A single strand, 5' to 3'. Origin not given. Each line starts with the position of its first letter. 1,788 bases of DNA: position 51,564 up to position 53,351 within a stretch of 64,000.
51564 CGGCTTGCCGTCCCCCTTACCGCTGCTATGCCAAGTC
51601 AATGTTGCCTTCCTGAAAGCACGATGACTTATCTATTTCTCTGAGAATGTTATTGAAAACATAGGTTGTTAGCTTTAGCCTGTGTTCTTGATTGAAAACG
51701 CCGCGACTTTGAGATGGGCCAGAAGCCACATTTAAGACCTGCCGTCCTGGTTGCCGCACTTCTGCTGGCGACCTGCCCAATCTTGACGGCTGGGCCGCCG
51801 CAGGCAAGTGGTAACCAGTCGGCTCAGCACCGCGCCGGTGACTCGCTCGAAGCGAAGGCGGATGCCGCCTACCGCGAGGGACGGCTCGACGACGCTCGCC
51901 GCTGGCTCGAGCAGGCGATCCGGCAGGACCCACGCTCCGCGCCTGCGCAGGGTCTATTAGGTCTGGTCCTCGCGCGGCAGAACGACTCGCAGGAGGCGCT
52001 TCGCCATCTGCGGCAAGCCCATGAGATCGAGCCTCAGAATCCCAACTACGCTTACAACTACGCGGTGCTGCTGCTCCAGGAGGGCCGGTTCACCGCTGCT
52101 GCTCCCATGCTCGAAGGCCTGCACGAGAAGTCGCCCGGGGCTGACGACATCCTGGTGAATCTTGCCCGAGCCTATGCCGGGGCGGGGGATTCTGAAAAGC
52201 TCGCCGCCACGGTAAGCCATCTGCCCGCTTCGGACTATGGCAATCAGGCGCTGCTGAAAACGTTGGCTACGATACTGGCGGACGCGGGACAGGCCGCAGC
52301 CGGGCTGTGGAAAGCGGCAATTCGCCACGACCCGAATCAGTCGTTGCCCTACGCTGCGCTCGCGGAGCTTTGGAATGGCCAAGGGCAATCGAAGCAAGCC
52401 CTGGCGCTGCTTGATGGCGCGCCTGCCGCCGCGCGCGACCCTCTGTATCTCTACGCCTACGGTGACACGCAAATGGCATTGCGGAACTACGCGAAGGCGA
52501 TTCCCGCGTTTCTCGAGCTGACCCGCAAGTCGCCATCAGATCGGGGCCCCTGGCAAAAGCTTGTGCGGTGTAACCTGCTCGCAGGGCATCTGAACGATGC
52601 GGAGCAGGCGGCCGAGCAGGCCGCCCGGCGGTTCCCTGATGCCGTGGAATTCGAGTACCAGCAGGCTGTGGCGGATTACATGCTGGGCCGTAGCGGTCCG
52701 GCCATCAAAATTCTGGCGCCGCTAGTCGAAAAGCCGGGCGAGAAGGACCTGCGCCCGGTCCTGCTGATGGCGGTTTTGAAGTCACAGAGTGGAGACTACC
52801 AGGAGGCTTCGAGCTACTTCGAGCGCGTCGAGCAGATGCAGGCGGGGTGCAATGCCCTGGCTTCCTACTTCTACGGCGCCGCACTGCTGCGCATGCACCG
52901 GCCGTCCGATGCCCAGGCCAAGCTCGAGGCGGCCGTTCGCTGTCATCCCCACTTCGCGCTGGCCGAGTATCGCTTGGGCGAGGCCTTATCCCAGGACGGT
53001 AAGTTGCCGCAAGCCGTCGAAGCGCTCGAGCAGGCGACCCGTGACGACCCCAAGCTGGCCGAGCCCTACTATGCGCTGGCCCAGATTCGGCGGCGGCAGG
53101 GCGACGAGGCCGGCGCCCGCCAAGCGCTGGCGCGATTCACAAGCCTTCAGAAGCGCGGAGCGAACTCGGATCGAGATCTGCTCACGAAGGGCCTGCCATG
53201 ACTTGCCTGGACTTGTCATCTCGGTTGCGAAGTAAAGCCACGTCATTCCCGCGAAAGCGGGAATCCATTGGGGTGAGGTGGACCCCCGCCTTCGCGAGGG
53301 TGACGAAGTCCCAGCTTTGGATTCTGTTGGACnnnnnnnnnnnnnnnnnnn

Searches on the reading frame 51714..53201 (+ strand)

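Call 60: search_protein_families(library=pfam, proteins=[window:51714-53201:+], max_evalue=0.0001)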
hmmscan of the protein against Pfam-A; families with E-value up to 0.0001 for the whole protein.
window:51714-53201:+ (495 aa): 24 families
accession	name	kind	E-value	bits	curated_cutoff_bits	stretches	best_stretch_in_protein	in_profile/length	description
PF14559.12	TPR_19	-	4.5e-35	120.2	25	3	120-184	1-64/68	Tetratricopeptide repeat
PF13428.12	TPR_14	-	8.1e-27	91.4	23.5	0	46-82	5-41/44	Tetratricopeptide repeat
PF07719.23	TPR_2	-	1.8e-26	90.4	27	0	45-74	4-33/34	Tetratricopeptide repeat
PF13432.12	TPR_16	-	4.2e-26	91.5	32.7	3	47-110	2-65/65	Tetratricopeptide repeat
PF13431.12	TPR_17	-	6.8e-19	67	24.4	0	65-96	2-33/34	Tetratricopeptide repeat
PF13181.12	TPR_8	-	1.1e-17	63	25.7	0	45-73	4-32/34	Tetratricopeptide repeat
PF13424.12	TPR_12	-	5.2e-16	59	30.1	1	46-105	7-74/77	Tetratricopeptide repeat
PF23914.1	TPR_CcmH_CycH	-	5.8e-16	59.2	42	2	272-375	45-150/158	Cytochrome c-type biogenesis protein H TPR domain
PF13414.12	TPR_11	-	2.4e-13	50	26.8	1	422-463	1-42/42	TPR repeat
PF12895.13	ANAPC3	-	2.9e-12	47.1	27.2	0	37-101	18-81/82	Anaphase-promoting complex, cyclosome, subunit 3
PF13176.12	TPR_7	-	7.2e-12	44.8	27.9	0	420-448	4-34/36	Tetratricopeptide repeat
PF25060.1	ARM_TT21_2nd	-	4.3e-11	43.2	27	0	228-301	41-114/270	Tetratricopeptide repeat protein 21 second ARM domain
PF13174.12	TPR_6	-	5.5e-11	42.8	26.3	0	417-447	2-32/33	Tetratricopeptide repeat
PF00515.34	TPR_1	-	1.6e-10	40.8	27.8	0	78-109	3-34/34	Tetratricopeptide repeat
PF07721.20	TPR_4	-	1.7e-08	34.7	27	0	77-101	2-26/26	Tetratricopeptide repeat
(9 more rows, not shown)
